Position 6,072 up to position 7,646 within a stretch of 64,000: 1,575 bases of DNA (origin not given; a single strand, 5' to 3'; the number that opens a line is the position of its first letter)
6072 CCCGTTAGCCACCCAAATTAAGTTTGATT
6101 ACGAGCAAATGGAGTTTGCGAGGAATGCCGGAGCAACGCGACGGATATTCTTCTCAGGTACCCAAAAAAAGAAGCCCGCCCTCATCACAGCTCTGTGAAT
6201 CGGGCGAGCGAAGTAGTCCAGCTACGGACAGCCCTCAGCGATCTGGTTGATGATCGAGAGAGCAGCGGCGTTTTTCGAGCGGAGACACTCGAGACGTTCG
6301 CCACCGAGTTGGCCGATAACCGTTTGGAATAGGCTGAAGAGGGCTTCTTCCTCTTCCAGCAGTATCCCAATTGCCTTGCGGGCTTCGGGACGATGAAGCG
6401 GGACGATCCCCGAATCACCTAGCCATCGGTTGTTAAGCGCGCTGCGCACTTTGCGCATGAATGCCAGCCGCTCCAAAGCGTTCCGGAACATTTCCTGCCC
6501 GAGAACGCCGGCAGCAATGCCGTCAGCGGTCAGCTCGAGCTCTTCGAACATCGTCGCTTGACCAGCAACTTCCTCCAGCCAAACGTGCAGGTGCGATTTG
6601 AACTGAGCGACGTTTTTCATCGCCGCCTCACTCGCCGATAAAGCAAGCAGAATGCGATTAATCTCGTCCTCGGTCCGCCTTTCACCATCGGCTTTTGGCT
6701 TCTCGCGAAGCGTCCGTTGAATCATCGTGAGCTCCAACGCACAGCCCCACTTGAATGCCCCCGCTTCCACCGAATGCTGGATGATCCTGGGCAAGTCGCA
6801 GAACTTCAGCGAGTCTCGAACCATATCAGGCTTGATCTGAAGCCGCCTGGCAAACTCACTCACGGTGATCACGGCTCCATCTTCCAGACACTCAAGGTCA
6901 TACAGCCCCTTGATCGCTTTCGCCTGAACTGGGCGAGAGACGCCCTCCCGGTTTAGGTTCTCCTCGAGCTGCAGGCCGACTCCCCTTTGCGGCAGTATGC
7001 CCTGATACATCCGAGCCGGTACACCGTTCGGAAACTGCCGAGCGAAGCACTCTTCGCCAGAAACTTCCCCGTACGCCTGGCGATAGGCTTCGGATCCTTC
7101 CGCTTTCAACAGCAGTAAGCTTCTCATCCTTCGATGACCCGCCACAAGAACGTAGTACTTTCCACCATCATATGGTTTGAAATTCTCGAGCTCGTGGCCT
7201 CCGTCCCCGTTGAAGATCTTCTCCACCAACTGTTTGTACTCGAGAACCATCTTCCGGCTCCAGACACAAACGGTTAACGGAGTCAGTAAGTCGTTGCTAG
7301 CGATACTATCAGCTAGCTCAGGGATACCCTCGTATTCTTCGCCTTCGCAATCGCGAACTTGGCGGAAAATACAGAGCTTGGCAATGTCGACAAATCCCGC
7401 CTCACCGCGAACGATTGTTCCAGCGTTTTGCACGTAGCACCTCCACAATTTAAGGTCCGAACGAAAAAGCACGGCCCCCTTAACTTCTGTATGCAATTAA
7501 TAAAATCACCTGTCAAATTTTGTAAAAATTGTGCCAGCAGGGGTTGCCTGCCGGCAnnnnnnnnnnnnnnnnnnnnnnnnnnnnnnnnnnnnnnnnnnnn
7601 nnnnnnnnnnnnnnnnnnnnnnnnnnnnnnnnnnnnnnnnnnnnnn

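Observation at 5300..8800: GC-rich islet around tRNA-His encoding a ParB/Srx-fold protein, an extended HhH-GPD Fe-S glycosylase-like protein and a GreA-C-domain protein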

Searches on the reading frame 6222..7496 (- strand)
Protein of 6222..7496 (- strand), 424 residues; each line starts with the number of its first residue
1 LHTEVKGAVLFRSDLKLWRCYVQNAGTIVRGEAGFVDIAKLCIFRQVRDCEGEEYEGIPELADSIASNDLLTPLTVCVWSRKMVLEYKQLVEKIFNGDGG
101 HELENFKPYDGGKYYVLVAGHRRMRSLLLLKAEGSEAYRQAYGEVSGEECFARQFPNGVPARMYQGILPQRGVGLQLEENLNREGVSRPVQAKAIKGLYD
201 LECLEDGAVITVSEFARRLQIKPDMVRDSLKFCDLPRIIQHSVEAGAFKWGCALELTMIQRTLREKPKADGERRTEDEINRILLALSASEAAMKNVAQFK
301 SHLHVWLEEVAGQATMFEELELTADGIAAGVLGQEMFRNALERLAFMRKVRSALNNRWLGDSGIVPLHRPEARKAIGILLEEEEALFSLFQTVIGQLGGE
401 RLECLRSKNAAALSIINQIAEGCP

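Call 4: search_protein_families(library=pfam, proteins=[window:6222-7496:-], max_evalue=1)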
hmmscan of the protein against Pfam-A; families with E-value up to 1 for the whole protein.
window:6222-7496:- (424 aa): 0 families

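Call 5: search_protein_families(library=ncbifam, proteins=[window:6222-7496:-], max_evalue=1)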
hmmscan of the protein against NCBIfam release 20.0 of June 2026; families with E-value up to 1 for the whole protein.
window:6222-7496:- (424 aa): 2 families
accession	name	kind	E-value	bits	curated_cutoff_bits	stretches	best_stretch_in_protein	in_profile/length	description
TIGR00180.1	parB_part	domain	0.00015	21.5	58.45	0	47-78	18-49/186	ParB/RepB/Spo0J family partition protein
TIGR04285.1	nucleoid_noc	exception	0.02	14.2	315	0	113-133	49-69/255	nucleoid occlusion protein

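Call 8: search_solved_structures(query=window:6222-7496:-, max_evalue=10, show_alignments=2)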
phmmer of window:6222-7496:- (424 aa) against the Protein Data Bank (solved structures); distinct sequences matched with E-value up to 10: 0.

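Call 9: search_protein_families(library=padloc, proteins=[window:6222-7496:-], max_evalue=1)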
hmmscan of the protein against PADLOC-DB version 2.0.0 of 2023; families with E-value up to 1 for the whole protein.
window:6222-7496:- (424 aa): 0 families

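Call 10: search_protein_families(library=phrogs, proteins=[window:6222-7496:-], max_evalue=1)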
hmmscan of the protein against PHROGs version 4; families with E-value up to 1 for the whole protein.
window:6222-7496:- (424 aa): 6 families
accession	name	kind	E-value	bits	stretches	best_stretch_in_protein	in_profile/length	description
phrog_6218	-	DNA, RNA and nucleotide metabolism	0.0018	18.5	1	57-124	26-63/506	ParB-like partition protein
phrog_4715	-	DNA, RNA and nucleotide metabolism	0.04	13.3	1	56-201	169-258/630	ParB-like partition protein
phrog_27290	-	unknown function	0.1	12.3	1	107-139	70-101/517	-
phrog_3264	-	DNA, RNA and nucleotide metabolism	0.18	12.4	0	113-133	95-115/337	ParB-like partition protein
phrog_1033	-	DNA, RNA and nucleotide metabolism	0.24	12.2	0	84-136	82-105/334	ParB-like partition protein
phrog_15982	-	unknown function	0.44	10.5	1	106-141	69-103/453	-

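Call 12: find_homologous_proteins(query=window:6222-7496:-)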
Query window:6222-7496:- (424 aa): 4 proteins with E <= 0.001 among 8000 candidates.
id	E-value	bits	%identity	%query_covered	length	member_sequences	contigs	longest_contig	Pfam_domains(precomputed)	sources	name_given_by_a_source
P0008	1.7e-265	899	100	95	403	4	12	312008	-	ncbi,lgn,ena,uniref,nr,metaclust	ncbi:hypothetical protein A3A71_03205 [Candidatus Berkelbacteria bacterium RIFCSPLOWO2_01_FULL_50_28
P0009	2.1e-123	431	51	94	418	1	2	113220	-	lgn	-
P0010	5.0e-123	429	51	96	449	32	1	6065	-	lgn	-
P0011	2.4e-119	417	50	94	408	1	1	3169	-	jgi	jgi:hypothetical protein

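Call 14: find_encoding_contigs(protein=P0009, flank=8000, max_places=3)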
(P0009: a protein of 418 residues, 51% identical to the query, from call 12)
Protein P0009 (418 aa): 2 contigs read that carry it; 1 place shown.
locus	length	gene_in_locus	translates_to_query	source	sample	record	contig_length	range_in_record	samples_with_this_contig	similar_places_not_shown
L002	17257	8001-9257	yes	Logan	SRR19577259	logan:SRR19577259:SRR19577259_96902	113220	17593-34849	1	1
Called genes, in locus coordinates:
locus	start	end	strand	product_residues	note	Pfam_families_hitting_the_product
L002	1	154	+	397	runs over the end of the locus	PF04851:ResIII, PF00270:DEAD, PF00271:Helicase_C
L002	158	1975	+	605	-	PF00009:GTP_EFTU, PF01926:MMR_HSR1 (weak), PF03144:GTP_EFTU_D2, PF22042:EF-G_D2, PF00679:EFG_C, PF21018:BipA_C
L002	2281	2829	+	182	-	-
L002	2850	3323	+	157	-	PF00578:AhpC-TSA (weak), PF00085:Thioredoxin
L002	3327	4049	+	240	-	PF13386:DsbD_2 (weak)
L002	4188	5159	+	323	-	PF00294:PfkB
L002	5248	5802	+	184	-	-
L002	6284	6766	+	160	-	-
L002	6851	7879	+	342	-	-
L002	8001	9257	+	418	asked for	-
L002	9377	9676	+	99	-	-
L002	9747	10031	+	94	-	PF18910:DUF5665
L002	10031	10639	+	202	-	PF09335:VTT_dom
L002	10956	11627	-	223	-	PF01479:S4 (weak), PF00849:PseudoU_synth_2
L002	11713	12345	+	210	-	PF13098:Thioredoxin_2 (weak), PF13462:Thioredoxin_4, PF01323:DSBA, PF13743:Thioredoxin_5 (weak)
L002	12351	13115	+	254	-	PF00763:THF_DHG_CYH, PF02882:THF_DHG_CYH_C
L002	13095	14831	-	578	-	PF07973:tRNA_SAD, PF00587:tRNA-synt_2b, PF03129:HGTP_anticodon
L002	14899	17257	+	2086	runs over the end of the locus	PF22904:NOMO1-like_2nd (faint), PF13620:CarboxypepD_reg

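Call 16: find_encoding_contigs(protein=P0010, flank=8000, max_places=3)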
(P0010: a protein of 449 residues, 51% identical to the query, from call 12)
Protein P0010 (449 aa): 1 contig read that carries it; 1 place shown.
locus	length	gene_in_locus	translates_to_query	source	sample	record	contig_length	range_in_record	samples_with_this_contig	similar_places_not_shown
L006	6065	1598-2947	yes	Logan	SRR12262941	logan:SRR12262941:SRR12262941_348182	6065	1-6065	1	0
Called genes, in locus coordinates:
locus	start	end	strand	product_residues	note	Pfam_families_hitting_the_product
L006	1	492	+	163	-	?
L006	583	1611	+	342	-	-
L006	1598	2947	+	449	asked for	-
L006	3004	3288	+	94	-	PF18910:DUF5665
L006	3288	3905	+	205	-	PF09335:VTT_dom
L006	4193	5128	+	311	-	-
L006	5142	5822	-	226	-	PF01479:S4, PF00849:PseudoU_synth_2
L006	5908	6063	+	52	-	?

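Call 24: find_homologous_proteins(query=A3)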
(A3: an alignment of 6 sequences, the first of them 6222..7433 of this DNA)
Query A3 (6 sequences) (403 aa, profile of the alignment): 5 proteins with E <= 0.001 among 8000 candidates.
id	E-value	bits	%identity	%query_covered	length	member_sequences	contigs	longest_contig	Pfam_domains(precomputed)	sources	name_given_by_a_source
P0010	2.2e-219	747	52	99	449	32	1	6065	-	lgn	-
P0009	1.2e-218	744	52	99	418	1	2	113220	-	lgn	-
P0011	4.8e-211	719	50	99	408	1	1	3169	-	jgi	jgi:hypothetical protein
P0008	5.5e-196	670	100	100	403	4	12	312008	-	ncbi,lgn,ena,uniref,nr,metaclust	ncbi:hypothetical protein A3A71_03205 [Candidatus Berkelbacteria bacterium RIFCSPLOWO2_01_FULL_50_28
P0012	9.9e-151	520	25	85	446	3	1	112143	-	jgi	-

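Call 26: search_solved_structures(query=A3, max_evalue=10, show_alignments=3)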
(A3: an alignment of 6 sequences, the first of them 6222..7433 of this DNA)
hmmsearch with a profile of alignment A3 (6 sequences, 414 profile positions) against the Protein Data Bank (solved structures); distinct sequences matched with E-value up to 10: 10.
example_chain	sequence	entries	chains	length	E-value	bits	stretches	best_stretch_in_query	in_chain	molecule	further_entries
1vz0_A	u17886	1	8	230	2.1e-05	26.9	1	148-241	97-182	Chromosome-partitioning protein Spo0J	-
7ol9_A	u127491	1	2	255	0.002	20.4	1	147-230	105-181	Nucleoid occlusion protein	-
6sdk_A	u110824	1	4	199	0.012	17.8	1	151-234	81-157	Stage 0 sporulation protein J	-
7bnk_A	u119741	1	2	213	0.021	17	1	146-241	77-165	ParB family protein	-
7bnr_A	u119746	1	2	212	0.025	16.7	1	146-241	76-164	ParB family protein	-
7o0n_A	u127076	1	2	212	0.039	16.1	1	146-240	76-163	ParB family protein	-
7ng0_A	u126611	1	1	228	0.095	14.8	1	146-231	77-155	Nucleoid occlusion protein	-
7nfu_A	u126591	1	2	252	0.11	14.6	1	146-229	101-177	Nucleoid occlusion protein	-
6y93_A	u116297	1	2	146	0.15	14.2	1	156-230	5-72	Nucleoid occlusion protein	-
4umk_A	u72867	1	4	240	0.3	13.2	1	145-228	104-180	PROBABLE CHROMOSOME-PARTITIONING PROTEIN PARB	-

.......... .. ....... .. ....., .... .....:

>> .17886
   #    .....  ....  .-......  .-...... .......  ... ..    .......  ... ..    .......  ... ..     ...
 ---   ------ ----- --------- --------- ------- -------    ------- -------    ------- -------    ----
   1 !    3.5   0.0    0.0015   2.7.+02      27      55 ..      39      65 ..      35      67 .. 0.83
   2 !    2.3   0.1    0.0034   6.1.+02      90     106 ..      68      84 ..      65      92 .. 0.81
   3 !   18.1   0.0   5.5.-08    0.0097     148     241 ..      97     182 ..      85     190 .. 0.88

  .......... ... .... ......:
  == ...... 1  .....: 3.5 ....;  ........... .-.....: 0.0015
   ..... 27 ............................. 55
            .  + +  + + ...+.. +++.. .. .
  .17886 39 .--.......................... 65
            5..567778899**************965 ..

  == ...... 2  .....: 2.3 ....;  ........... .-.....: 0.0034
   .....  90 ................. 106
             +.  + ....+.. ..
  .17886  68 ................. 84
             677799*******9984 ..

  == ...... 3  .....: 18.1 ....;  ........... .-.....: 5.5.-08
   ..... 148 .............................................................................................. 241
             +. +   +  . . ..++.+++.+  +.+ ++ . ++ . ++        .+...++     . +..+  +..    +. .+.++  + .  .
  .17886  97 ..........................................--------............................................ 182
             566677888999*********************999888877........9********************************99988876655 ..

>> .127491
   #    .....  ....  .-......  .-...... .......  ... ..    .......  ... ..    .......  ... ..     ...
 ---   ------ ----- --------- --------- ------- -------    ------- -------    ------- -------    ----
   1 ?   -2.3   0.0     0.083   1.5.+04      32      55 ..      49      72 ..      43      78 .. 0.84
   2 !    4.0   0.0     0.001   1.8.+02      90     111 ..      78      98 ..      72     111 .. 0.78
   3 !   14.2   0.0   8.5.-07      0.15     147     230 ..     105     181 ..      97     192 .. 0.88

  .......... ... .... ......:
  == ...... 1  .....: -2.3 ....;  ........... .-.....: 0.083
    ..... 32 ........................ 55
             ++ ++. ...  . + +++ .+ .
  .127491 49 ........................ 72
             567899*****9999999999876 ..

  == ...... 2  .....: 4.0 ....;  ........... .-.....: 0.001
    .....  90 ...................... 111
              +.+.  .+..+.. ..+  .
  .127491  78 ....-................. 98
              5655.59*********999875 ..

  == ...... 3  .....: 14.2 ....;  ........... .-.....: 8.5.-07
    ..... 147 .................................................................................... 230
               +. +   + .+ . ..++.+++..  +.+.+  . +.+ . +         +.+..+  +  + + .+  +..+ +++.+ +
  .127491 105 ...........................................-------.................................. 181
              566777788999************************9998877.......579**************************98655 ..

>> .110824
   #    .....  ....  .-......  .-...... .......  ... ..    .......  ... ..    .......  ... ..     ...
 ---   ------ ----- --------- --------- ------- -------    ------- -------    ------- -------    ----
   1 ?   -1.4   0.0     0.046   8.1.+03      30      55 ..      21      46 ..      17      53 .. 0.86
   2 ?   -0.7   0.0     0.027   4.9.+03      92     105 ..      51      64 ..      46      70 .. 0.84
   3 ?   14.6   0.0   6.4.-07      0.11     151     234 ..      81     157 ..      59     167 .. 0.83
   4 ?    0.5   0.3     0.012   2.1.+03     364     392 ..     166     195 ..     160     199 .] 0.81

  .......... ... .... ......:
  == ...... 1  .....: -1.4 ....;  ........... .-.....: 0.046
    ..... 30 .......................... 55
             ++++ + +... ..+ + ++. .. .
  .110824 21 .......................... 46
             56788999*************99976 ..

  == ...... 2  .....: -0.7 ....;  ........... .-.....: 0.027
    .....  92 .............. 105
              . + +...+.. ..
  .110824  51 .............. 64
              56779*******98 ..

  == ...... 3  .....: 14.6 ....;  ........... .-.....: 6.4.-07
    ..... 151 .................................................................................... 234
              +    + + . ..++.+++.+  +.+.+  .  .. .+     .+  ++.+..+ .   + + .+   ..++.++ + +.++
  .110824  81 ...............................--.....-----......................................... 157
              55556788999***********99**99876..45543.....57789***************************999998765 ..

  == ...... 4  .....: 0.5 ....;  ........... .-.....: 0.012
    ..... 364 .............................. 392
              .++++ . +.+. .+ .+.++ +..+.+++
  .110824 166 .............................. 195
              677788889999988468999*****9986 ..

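Call 61: search_protein_families(library=pfam, proteins=[L002:5248-5802:+, L002:6284-6766:+, L002:9377-9676:+, P0012], max_evalue=0.1)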
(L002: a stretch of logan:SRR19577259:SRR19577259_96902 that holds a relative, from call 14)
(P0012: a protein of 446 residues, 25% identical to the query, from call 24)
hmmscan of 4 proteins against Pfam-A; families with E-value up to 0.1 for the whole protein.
L002:5248-5802:+ (184 aa): 0 families

L002:6284-6766:+ (160 aa): 1 family
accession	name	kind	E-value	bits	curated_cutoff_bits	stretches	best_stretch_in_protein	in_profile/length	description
PF00156.33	Pribosyltran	-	0.022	14.5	26.3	1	25-118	34-133/158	Phosphoribosyl transferase domain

L002:9377-9676:+ (99 aa): 1 family
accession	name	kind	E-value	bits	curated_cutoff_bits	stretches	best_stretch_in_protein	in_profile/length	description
PF15291.11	Dermcidin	-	0.021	15.6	27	1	13-54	18-60/87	Dermcidin, antibiotic peptide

P0012 (446 aa): 8 families
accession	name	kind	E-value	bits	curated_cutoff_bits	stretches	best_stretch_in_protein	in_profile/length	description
PF17762.8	HTH_ParB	-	0.00082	19.9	22.6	1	207-267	19-79/102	ParB HTH domain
PF13560.12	HTH_31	-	0.012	16.4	27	1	199-228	6-34/64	Helix-turn-helix domain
PF13384.12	HTH_23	-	0.023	15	24.6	1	201-230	13-39/50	Homeodomain-like domain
PF13730.12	HTH_36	-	0.027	14.7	25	0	209-230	26-47/55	Helix-turn-helix domain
PF13404.12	HTH_AsnC-type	-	0.035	14.3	27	0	205-227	14-36/42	AsnC-type helix-turn-helix domain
PF07506.17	RepB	-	0.049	14.1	30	0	191-238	4-50/185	RepB plasmid partitioning protein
PF08279.18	HTH_11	-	0.049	14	25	0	196-230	3-37/55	HTH domain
PF08281.18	Sigma70_r4_2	-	0.064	13.4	25.7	0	208-229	26-47/54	Sigma-70, region 4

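Call 65: find_related_loci(query=A7, collection=viral_contigs, flank=6000)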
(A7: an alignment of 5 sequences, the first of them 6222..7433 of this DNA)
Query A7 (403 aa) in viral_contigs; peptide patterns used: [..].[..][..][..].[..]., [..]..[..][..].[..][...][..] (x = any residue, [..] = any of these).
111 stretches matched a pattern, but none encodes a relative of the query by tblastn (E <= 1e-3).

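Call 67: find_related_loci(query=A7, collection=metagenome_contigs, flank=5000)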
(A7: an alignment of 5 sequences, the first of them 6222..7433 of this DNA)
Query A7 (403 aa) in metagenome_contigs; peptide patterns used: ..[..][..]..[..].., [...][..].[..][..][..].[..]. (x = any residue, [..] = any of these).
161 stretches matched a pattern; 3 encode a relative of the query (tblastn E <= 1e-3); 3 distinct loci.
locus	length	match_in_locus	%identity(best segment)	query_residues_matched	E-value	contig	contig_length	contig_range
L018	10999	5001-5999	25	37-378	3e-19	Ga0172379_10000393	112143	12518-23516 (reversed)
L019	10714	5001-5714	26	5-262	4e-18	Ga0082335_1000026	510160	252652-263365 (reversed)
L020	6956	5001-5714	26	5-262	3e-18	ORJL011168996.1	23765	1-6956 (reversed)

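Call 69: predict_structure(alignment_id=A7)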
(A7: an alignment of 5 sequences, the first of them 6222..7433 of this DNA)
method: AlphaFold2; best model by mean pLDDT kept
length: 403 residues; sequences in the alignment: 5
mean_pLDDT: 64.3   pTM: 0.56
mean pLDDT of the five models: 64.3, 60.5, 59.2, 46.9, 46.3
residues with pLDDT >= 90: 8; 70-90: 194; 50-70: 54; < 50: 147
segments of 3 or more residues with pLDDT < 50: 1-6, 28-31, 76-82, 277-403
pLDDT, mean of each block of 10 residues (from residue 1): 45 85 60 64 71 86 86 57 61 85 85 81 84 87 88 80 62 85 73 85 86 79 71 80 78 77 64 49 42 37 37 42 45 38 35 43 44 40 42 39 37
secondary structure, 60 per line:
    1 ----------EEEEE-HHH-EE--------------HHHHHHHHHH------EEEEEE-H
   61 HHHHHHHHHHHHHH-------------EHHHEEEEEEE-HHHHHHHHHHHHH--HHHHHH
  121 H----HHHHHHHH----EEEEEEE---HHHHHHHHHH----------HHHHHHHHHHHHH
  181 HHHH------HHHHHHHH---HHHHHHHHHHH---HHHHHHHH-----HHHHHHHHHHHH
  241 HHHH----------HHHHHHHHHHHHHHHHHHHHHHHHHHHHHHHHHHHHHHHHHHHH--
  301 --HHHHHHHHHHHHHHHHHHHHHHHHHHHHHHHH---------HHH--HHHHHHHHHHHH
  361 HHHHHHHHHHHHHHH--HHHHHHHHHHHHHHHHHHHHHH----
elements in order: E11-15 H37-46 E53-58 H60-74 E92-98 H100-112 H115-121 H126-133 E138-144 H148-157 H168-184 H191-198 H202-212 H216-223 H229-244 H255-298 H303-334 H349-375 H378-399

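Call 102: search_dna_similar(query=window:6222-7433:-, collection=phages, mode=protein, max_evalue=0.001, max_rows=8)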
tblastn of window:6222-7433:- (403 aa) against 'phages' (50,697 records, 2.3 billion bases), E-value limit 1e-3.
No match.

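Call 104: search_dna_similar(query=window:6222-7433:-, collection=plasmids, mode=protein, max_evalue=0.001, max_rows=8)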
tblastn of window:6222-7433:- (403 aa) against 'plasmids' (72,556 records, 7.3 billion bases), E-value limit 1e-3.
No match.
